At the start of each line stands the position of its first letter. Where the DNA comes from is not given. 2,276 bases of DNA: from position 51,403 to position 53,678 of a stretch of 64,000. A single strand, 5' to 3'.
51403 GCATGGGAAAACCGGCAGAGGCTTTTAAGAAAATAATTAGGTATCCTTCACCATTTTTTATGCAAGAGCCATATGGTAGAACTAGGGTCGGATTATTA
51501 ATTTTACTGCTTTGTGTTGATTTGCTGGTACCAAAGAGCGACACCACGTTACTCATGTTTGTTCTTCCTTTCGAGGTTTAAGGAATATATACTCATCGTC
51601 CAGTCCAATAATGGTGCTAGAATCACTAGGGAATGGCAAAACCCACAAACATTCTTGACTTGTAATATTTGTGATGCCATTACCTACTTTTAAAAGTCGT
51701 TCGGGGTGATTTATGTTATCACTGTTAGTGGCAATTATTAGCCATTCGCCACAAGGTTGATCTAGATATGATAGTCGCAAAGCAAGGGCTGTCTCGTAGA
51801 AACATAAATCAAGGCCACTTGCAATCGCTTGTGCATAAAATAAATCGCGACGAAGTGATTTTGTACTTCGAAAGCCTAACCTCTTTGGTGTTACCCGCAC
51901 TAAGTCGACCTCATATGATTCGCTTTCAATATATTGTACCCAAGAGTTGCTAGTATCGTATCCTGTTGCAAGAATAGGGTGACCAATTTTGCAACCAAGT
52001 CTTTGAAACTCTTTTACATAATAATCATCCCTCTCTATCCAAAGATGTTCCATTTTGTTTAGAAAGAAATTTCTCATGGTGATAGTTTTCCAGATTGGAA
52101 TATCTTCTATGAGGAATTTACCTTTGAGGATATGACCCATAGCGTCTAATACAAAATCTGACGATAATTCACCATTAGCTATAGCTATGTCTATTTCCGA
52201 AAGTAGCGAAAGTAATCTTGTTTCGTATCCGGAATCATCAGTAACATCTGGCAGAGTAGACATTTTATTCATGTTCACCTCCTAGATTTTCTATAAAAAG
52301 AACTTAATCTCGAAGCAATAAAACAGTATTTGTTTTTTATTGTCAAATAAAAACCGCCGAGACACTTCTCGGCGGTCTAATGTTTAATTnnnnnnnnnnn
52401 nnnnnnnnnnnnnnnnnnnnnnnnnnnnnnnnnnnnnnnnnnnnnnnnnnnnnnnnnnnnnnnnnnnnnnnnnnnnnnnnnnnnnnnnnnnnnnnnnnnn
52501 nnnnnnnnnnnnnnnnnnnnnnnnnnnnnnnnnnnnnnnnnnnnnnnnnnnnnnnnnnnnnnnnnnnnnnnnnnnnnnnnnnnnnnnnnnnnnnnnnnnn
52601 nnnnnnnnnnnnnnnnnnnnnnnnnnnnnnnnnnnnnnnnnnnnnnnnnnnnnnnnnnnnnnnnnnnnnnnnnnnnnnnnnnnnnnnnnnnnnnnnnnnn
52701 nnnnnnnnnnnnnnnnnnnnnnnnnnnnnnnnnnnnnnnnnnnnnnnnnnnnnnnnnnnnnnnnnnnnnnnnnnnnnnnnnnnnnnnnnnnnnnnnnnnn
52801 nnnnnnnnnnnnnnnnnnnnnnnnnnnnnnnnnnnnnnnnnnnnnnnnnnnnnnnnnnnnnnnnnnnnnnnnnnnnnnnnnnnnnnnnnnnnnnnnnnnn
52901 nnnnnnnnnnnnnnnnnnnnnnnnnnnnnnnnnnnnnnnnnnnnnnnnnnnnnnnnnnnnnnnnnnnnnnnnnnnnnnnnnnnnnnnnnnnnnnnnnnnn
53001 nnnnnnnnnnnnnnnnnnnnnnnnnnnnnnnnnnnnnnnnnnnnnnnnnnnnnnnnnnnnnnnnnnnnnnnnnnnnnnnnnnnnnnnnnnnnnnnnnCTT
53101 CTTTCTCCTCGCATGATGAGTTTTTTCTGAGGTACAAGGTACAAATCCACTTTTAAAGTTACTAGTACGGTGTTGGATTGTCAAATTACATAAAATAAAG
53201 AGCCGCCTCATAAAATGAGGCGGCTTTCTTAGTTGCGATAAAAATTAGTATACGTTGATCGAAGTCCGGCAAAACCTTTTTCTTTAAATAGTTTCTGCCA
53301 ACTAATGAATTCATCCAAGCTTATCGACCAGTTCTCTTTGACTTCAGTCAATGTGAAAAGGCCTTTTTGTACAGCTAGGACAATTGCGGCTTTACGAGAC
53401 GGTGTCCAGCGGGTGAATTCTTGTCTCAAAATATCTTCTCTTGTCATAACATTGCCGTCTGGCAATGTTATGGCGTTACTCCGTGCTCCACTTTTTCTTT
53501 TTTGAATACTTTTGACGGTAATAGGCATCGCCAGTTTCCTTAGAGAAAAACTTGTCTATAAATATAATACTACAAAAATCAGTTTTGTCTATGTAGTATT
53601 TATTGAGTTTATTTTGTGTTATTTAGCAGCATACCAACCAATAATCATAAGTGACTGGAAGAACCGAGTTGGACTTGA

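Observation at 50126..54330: Alphaproteobacterial-type CtrA response regulator next to a DUF1153/SciP-like gene, in an island downstream of tRNA-Ser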

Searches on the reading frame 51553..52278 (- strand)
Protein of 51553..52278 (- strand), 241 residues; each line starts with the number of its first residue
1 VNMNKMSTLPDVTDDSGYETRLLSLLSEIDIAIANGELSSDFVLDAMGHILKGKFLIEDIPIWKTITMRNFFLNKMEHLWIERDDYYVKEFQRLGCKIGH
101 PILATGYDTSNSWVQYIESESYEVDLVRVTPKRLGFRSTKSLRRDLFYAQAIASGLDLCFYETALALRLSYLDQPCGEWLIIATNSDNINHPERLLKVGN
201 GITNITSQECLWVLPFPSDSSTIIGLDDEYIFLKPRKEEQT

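Call 6: search_protein_families(library=pfam, proteins=[window:51553-52278:-], max_evalue=0.01)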
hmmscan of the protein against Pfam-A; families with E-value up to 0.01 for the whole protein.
window:51553-52278:- (241 aa): 0 families

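Call 7: search_protein_families(library=ncbifam, proteins=[window:51553-52278:-], max_evalue=0.01)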
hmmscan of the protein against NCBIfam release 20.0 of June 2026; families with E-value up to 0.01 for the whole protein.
window:51553-52278:- (241 aa): 0 families

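Call 43: search_protein_families(library=phrogs, proteins=[window:51553-52278:-], max_evalue=0.01)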
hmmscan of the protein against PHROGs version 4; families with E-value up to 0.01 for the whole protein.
window:51553-52278:- (241 aa): 0 families

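Call 44: search_protein_families(library=padloc, proteins=[window:51553-52278:-], max_evalue=0.01)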
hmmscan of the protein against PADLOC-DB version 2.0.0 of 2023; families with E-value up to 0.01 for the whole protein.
window:51553-52278:- (241 aa): 0 families

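Call 62: predict_structure(protein=window:51553-52278:-)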
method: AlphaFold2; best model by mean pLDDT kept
length: 241 residues; sequences in the alignment: 1
mean_pLDDT: 32.7   pTM: 0.20
mean pLDDT of the five models: 32.7, 29.2, 28.9, 28.4, 28.3
residues with pLDDT >= 90: 0; 70-90: 0; 50-70: 13; < 50: 228
segments of 3 or more residues with pLDDT < 50: 1-21, 38-46, 48-241
pLDDT, mean of each block of 10 residues (from residue 1): 33 45 52 50 45 35 27 29 32 29 25 25 27 27 29 29 26 30 31 32 32 33 32 32 33
secondary structure, 60 per line:
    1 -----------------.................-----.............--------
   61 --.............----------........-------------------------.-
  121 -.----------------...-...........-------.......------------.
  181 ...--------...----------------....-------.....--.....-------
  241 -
elements in order: H18-34 H40-52 H63-75 H86-93 H143-153 H161-167 E180-183 E211-214 E222-226 E229-233

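Call 64: search_dna_similar(query=window:51553-52278:-, collection=plasmids, mode=protein, max_rows=10, max_evalue=0.01)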
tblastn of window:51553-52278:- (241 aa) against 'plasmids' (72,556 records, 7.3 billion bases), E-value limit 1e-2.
Records with a match: 4; places in all: 5; records where one place covers at least 80% of the query: 0.
Best place of each record, by identity: <60% 4.
By first word of the organism name: Bradyrhizobium 4.
By predicted mobility (MOB-suite, as given by PLSDB): conjugative 3; non-mobilizable 1.
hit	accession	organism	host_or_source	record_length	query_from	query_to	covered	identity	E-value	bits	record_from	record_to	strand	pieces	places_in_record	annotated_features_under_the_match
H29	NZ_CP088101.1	Bradyrhizobium barranii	cell culture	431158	59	237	74%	29.0%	2e-7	58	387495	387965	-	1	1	hypothetical protein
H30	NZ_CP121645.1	Bradyrhizobium barranii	Chamaecytisus prolifer var. ...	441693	59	237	74%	29.0%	2e-7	58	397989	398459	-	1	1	hypothetical protein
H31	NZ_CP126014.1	Bradyrhizobium japonicum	Glycine max,soybean,root nodule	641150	58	201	60%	31.5%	1e-4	50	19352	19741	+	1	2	hypothetical protein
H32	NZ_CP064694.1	Bradyrhizobium sp. 187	Acmispon strigosus,cell culture,root ...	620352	46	183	57%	29.5%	7e-5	51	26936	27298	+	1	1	none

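Call 66: get_annotated_region(hit=H29, flank=4000)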
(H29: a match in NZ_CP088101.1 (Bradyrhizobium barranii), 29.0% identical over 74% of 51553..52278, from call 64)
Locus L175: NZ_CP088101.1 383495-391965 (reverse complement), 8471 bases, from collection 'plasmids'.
description: Bradyrhizobium barranii strain CC829 plasmid pCC829_1, complete sequence
organism: Bradyrhizobium barranii (NCBI taxid 2992140)
taxonomy: Bacteria; Pseudomonadota; Alphaproteobacteria; Hyphomicrobiales; Nitrobacteraceae; Bradyrhizobium; Bradyrhizobium barranii
host: -; source: cell culture; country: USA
typing (MOB-suite, as given by PLSDB): conjugative; replicon rep_cluster_506; relaxase MOBP,MOBP,MOBP; mating-pair formation MPF_T
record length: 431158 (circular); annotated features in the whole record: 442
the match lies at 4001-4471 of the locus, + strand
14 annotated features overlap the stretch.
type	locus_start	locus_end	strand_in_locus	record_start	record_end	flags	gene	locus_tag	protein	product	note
CDS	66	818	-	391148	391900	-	-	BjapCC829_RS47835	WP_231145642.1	anti-sigma factor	-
CDS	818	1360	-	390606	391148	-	-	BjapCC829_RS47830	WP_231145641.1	sigma-70 family RNA polymerase sigma factor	GO:0006352 - DNA-templated transcription initiation [Evidence IEA]; GO:0006355 - regulation of DNA-templated ...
CDS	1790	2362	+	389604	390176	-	-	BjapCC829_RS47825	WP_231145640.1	GNAT family N-acetyltransferase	-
CDS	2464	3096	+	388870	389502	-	-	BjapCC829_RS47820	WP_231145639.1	hypothetical protein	-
CDS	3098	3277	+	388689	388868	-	-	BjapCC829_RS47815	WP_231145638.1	hypothetical protein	-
CDS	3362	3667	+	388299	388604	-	-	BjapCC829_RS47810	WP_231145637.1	hypothetical protein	-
CDS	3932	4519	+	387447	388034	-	-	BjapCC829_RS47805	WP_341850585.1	hypothetical protein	-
CDS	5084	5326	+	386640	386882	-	-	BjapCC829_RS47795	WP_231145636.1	hypothetical protein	-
CDS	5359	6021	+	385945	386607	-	-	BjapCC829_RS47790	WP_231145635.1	HAD family hydrolase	-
CDS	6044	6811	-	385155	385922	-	-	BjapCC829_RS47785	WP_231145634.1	SDR family oxidoreductase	-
CDS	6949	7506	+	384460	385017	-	-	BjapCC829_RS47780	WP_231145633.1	type 1 glutamine amidotransferase domain-containing protein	-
CDS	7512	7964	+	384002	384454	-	-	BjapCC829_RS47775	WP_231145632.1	PPC domain-containing DNA-binding protein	-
CDS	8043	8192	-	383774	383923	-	-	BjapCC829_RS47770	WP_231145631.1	hypothetical protein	-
CDS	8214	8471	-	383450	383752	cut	-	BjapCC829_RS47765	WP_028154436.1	hypothetical protein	-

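Call 93: find_related_loci(query=window:51553-52278:-, collection=viral_contigs, flank=5000)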
Query window:51553-52278:- (241 aa) in viral_contigs; peptide patterns used: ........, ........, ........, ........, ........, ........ (x = any residue, [..] = any of these).
11 stretches matched a pattern, but none encodes a relative of the query by tblastn (E <= 1e-3).

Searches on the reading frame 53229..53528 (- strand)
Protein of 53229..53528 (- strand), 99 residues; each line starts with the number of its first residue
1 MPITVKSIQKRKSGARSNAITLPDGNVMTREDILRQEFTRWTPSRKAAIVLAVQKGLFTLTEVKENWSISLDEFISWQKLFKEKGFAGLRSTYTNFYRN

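Call 6: search_protein_families(library=pfam, proteins=[window:53229-53528:-], max_evalue=0.01)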
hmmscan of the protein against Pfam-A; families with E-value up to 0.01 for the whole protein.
window:53229-53528:- (99 aa): 1 family
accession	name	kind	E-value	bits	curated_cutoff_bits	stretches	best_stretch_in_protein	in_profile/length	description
PF06627.17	DUF1153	-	2e-24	85.9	23.5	1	15-98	4-87/87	Protein of unknown function (DUF1153)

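Call 7: search_protein_families(library=ncbifam, proteins=[window:53229-53528:-], max_evalue=0.01)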
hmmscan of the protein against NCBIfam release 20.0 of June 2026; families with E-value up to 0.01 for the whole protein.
window:53229-53528:- (99 aa): 1 family
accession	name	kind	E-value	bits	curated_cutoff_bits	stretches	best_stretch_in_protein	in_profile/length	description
NF051866.1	CtrAInhibSciP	equivalog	6.9e-23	80.6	100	1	11-98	3-90/90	CtrA inhibitor SciP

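Call 42: search_solved_structures(query=window:53229-53528:-, show_alignments=2, max_evalue=1)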
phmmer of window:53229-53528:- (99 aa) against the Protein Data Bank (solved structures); distinct sequences matched with E-value up to 1: 3.
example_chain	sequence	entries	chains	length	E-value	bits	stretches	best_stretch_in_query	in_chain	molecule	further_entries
2oa4_A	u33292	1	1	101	5.9e-15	58.6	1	14-98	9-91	SiR5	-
2jrt_A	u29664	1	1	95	3.2e-13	53.1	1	11-98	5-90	Uncharacterized protein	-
7da2_E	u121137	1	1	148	0.37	14.5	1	64-90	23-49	Fanconi anemia group M protein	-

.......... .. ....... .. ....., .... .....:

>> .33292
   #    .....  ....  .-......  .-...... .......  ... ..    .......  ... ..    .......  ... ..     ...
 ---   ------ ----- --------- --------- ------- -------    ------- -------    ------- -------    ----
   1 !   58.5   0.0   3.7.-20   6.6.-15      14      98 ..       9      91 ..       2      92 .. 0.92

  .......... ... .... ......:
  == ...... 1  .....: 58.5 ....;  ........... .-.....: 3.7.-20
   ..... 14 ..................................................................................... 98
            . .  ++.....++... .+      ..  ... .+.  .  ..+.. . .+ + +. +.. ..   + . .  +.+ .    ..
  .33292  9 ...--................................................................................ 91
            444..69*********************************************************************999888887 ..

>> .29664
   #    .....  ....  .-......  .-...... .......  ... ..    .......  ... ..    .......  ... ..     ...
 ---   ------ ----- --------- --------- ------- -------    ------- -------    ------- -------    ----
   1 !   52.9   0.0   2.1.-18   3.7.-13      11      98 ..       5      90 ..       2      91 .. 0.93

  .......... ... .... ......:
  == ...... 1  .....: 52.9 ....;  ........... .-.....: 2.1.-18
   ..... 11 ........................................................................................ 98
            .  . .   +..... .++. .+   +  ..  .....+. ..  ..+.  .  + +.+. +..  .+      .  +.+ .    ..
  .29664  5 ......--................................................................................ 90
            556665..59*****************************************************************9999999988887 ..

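Call 43: search_protein_families(library=phrogs, proteins=[window:53229-53528:-], max_evalue=0.01)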
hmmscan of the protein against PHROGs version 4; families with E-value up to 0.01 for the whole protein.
window:53229-53528:- (99 aa): 0 families

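Call 44: search_protein_families(library=padloc, proteins=[window:53229-53528:-], max_evalue=0.01)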
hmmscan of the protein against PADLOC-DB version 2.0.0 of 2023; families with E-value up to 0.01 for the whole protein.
window:53229-53528:- (99 aa): 0 families

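Call 50: search_dna_similar(query=window:53229-53528:-, collection=phages, mode=protein, max_rows=15)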
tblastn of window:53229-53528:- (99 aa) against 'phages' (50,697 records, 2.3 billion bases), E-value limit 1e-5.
Records with a match: 1; places in all: 1; records where one place covers at least 80% of the query: 0.
Best place of each record, by identity: <60% 1.
By first word of the organism name: Erythrobacter 1.
By host as written in the record: Erythrobacter sp. JL475 1.
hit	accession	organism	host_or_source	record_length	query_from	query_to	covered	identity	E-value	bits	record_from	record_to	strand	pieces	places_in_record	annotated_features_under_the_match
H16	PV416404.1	Erythrobacter phage XM05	Erythrobacter sp. JL475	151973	40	98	60%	47.5%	2e-6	49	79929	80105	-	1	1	hypothetical protein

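Call 65: search_dna_similar(query=window:53229-53528:-, collection=plasmids, mode=protein, max_rows=12, max_evalue=0.001)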
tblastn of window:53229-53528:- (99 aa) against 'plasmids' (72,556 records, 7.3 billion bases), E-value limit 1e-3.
Records with a match: 18; places in all: 18; records where one place covers at least 80% of the query: 14.
Best place of each record, by identity: <60% 18.
By first word of the organism name: Paracoccus 6; Sinorhizobium 4; Novosphingobium 3; Methylobacterium 1; Pseudorhodobacter 1; Shinella 1; Sphingomonas 1; Niveispirillum 1.
By predicted mobility (MOB-suite, as given by PLSDB): non-mobilizable 10; conjugative 6; mobilizable 2.
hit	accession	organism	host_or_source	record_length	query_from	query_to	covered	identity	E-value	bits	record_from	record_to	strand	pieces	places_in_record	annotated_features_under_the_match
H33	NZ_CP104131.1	Sinorhizobium sp. K101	Phaseolus vulgaris,cell ...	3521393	3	99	98%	35.1%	1e-11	66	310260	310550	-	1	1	none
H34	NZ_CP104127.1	Sinorhizobium sp. M103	Phaseolus vulgaris,cell ...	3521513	3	99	98%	35.1%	1e-11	66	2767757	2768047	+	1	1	none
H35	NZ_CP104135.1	Sinorhizobium sp. C101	Phaseolus vulgaris,cell ...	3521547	3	99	98%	35.1%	1e-11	66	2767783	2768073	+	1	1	none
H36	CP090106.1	Sinorhizobium meliloti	Medicago,Cell culture,Plant nodule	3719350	3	99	98%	35.1%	1e-11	66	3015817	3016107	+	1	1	DUF1153 domain-containing protein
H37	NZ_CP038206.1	Paracoccus pantotrophus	single cell,soil associated with ...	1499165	10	99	91%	37.8%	3e-10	62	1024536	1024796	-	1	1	none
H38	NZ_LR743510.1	Methylobacterium bullatum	-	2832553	5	99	96%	35.8%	5e-11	64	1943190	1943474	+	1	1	none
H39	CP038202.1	Paracoccus ferrooxidans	single cell,bioreactor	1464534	10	99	91%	36.7%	3e-10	62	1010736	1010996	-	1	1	DUF1153 domain-containing protein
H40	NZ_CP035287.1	Paracoccus versutus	whole organism,soil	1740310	10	99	91%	36.7%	3e-10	62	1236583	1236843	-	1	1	none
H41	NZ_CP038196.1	Paracoccus versutus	single cell,soil adjacent to the roots ...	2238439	10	99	91%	36.7%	3e-10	62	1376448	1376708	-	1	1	none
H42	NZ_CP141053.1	Paracoccus denitrificans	-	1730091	20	99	81%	40.0%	8e-11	64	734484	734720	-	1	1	none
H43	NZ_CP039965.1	Pseudorhodobacter turbinis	single bacterial isolate,Turban shell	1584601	10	98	90%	36.0%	2e-5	48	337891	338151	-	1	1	record has no annotation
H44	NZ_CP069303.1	Shinella sp. PSBB067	monoisolate,Minnesota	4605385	16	99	85%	38.1%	3e-11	65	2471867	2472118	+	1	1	none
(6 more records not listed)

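Call 76: get_annotated_region(hit=H36, flank=4000)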
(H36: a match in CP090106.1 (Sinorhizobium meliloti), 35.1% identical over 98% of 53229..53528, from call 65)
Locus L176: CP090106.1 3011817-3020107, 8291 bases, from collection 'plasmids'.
description: Sinorhizobium meliloti strain Ak57 plasmid pSymB, complete sequence
organism: Sinorhizobium meliloti (NCBI taxid 382)
taxonomy: Bacteria; Pseudomonadota; Alphaproteobacteria; Hyphomicrobiales; Rhizobiaceae; Sinorhizobium; Sinorhizobium meliloti
host: -; source: Medicago,Cell culture,Plant nodule; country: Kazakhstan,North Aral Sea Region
typing (MOB-suite, as given by PLSDB): non-mobilizable
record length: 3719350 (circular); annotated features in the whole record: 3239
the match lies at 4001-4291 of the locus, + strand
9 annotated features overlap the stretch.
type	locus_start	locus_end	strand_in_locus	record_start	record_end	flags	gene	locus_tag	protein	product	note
CDS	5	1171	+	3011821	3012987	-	-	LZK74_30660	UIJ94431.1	calcium-binding protein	-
CDS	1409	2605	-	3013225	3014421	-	mnmA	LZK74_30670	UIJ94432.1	tRNA 2-thiouridine(34) synthase MnmA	-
CDS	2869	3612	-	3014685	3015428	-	-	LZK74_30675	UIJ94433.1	LuxR family transcriptional regulator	-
CDS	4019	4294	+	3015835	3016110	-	-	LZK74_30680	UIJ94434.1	DUF1153 domain-containing protein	-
CDS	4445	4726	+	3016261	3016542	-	-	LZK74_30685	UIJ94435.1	GNAT family N-acetyltransferase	-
CDS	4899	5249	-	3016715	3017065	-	-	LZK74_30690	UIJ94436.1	flagellar export protein FliJ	-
CDS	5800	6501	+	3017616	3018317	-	ctrA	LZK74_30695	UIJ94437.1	cell cycle two-component system response regulator CtrA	-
CDS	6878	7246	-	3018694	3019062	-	-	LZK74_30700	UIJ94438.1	response regulator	-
CDS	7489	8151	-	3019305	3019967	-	-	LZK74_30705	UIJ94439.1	histidine phosphotransferase family protein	-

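Call 77: get_annotated_region(hit=H39, flank=4000)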
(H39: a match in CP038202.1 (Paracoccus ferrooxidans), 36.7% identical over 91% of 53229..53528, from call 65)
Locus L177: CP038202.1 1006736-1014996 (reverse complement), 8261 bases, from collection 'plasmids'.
description: Paracoccus ferrooxidans strain NCCB 100066 plasmid pFER4, complete sequence
organism: Paracoccus ferrooxidans (NCBI taxid 327104)
taxonomy: Bacteria; Pseudomonadota; Alphaproteobacteria; Rhodobacterales; Paracoccaceae; Paracoccus; Paracoccus ferrooxidans
host: -; source: single cell,bioreactor; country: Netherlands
typing (MOB-suite, as given by PLSDB): non-mobilizable; replicon rep_cluster_746; mating-pair formation MPF_T
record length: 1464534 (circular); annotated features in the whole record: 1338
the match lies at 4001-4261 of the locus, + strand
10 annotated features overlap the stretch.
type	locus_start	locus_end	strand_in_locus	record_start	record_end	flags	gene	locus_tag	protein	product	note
CDS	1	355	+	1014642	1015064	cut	rplU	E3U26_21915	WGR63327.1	50S ribosomal protein L21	-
CDS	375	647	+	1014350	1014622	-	-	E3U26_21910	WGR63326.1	50S ribosomal protein L27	-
CDS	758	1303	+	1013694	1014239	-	-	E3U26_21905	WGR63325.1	N-acetyltransferase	-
CDS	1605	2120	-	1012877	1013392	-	-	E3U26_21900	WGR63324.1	hypothetical protein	-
CDS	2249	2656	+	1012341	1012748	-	-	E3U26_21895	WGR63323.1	SufE family protein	-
CDS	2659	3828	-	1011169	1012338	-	mnmA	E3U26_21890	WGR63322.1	tRNA 2-thiouridine(34) synthase MnmA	-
CDS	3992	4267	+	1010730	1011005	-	-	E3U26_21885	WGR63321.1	DUF1153 domain-containing protein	-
CDS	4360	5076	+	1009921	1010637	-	-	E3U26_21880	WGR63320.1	response regulator transcription factor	-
CDS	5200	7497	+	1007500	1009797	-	ligA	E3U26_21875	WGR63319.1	NAD-dependent DNA ligase LigA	-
CDS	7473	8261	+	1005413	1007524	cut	recG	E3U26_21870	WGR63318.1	ATP-dependent DNA helicase RecG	-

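Call 94: find_related_loci(query=window:53229-53528:-, collection=viral_contigs, flank=5000)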
Query window:53229-53528:- (99 aa) in viral_contigs; peptide patterns used: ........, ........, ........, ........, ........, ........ (x = any residue, [..] = any of these).
12 stretches matched a pattern, but none encodes a relative of the query by tblastn (E <= 1e-3).

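Call 100: search_protein_families(library=phrogs, proteins=[L176:5800-6501:+], max_evalue=1e-10)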
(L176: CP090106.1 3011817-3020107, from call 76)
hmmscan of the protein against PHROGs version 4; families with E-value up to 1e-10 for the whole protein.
L176:5800-6501:+ (233 aa): 4 families
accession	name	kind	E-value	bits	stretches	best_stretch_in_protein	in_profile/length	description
phrog_731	-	unknown function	3.7e-64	217.1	1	1-223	2-226/227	-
phrog_31800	-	transcription regulation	2.2e-24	87.1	1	132-220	6-92/152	transcriptional regulator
phrog_5982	-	unknown function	1.2e-18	67.4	1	2-130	870-999/1030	-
phrog_20458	-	unknown function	1.5e-16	60.8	1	2-117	699-818/829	-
